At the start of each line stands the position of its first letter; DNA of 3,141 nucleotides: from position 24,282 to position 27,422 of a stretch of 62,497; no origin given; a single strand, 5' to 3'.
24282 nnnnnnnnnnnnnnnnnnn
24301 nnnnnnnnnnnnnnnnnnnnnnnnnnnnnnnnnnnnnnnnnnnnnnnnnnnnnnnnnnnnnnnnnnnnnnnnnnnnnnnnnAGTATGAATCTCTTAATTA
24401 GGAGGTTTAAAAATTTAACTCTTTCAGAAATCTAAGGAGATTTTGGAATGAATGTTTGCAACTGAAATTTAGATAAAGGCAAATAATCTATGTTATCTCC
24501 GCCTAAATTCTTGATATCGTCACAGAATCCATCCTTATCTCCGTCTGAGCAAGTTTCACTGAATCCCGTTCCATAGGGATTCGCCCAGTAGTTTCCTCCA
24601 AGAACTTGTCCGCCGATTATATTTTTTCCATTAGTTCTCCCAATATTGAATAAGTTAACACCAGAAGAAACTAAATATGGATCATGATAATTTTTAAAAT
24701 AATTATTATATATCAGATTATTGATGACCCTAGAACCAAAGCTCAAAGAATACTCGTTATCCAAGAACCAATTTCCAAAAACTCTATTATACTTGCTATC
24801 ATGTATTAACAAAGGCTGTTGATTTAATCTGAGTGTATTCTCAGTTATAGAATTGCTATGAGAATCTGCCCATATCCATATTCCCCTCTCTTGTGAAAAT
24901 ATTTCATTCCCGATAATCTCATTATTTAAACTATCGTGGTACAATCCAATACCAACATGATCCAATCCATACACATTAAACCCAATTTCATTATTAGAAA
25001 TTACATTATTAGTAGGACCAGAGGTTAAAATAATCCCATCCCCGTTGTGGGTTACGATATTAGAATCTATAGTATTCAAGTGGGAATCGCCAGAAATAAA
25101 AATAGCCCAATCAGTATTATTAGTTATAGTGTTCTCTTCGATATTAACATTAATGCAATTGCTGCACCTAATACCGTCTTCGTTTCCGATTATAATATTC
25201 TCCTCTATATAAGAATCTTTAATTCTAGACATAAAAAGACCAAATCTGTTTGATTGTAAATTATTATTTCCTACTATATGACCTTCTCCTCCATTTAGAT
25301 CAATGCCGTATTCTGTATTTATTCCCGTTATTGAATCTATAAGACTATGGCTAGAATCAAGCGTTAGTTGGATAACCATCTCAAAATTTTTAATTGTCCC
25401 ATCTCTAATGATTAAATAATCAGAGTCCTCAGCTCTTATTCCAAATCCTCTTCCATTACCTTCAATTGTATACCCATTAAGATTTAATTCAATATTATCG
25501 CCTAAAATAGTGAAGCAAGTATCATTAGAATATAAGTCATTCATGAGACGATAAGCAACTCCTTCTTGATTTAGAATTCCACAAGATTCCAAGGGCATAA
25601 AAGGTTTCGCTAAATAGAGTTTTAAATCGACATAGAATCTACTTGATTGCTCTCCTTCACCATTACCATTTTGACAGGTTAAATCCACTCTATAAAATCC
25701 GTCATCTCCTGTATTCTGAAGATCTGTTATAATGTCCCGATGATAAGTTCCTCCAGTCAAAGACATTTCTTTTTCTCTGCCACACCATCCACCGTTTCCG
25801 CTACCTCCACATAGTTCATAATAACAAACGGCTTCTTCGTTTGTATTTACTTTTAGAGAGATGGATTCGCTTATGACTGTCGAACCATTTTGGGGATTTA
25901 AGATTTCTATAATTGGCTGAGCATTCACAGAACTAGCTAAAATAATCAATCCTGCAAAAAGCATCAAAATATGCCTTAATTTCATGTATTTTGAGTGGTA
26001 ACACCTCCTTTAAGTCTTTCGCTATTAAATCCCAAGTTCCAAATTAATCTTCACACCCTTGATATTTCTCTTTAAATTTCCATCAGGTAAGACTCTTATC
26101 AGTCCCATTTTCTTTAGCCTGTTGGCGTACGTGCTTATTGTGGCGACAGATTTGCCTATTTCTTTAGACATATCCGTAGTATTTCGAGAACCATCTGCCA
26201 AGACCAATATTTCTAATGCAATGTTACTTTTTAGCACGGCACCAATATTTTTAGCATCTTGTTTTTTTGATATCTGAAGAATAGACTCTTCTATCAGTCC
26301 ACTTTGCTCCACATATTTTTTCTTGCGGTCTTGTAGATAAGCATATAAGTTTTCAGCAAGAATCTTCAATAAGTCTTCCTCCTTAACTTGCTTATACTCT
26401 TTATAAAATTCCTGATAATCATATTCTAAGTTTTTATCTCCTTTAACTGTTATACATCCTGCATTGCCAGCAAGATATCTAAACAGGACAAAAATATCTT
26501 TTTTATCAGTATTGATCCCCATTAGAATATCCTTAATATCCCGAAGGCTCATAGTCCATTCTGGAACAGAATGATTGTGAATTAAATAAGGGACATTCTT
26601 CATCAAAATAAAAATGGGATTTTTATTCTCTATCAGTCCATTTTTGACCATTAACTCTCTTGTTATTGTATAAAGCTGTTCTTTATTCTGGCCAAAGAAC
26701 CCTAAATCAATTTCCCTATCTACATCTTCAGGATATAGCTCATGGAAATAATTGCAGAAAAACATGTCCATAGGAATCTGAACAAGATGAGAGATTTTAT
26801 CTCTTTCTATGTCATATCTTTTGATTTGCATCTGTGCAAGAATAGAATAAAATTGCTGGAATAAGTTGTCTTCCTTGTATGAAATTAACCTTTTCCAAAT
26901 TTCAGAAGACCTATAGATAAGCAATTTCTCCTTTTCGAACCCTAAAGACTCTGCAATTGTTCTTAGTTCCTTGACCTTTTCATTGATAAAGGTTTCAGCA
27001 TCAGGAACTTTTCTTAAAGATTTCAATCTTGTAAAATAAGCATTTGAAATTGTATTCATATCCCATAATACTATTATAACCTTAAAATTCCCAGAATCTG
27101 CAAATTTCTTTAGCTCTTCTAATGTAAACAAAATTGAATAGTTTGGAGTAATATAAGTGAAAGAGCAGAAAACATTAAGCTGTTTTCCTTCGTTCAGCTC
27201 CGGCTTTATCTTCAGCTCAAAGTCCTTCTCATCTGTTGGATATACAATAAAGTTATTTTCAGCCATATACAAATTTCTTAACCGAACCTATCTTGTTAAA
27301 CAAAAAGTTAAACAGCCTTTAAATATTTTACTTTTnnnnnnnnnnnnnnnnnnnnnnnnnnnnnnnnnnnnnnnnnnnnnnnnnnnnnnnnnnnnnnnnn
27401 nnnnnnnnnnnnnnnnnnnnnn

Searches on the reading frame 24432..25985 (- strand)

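Call 21: search_protein_families(library=pfam, proteins=[window:24432-25985:-], max_evalue=0.001)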
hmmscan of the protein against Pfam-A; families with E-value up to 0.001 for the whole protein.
window:24432-25985:- (517 aa): 2 families
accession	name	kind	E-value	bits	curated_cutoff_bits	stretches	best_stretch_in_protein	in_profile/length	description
PF05048.19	NosD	-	1.5e-37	129.5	23.6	2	331-472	70-212/212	Periplasmic copper-binding protein (NosD)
PF13229.12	Beta_helix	-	6.7e-21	75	25.9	2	167-334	11-158/158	Right handed beta helix region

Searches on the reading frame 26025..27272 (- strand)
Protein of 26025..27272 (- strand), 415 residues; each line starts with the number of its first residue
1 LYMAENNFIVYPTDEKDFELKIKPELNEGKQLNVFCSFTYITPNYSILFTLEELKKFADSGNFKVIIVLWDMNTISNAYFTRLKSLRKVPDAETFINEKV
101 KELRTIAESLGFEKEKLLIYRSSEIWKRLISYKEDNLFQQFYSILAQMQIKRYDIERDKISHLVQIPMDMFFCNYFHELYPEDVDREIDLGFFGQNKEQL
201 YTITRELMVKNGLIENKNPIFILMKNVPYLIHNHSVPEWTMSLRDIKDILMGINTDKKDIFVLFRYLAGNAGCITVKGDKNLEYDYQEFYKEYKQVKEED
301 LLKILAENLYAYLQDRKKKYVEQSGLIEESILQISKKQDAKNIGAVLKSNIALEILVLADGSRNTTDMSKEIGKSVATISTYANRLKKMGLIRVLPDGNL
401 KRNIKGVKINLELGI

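Call 21: search_protein_families(library=pfam, proteins=[window:26025-27272:-], max_evalue=0.001)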
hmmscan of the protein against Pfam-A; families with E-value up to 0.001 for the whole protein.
window:26025-27272:- (415 aa): 3 families
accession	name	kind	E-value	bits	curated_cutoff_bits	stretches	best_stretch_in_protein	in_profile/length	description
PF16221.11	HTH_47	-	6.5e-05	22.8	27.1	1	348-393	32-77/78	winged helix-turn-helix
PF01022.26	HTH_5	-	9.4e-05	22.6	22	1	357-393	10-46/47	Bacterial regulatory protein, arsR family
PF13412.12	HTH_24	-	0.00023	21.1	21.9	1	358-393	13-48/48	Winged helix-turn-helix DNA-binding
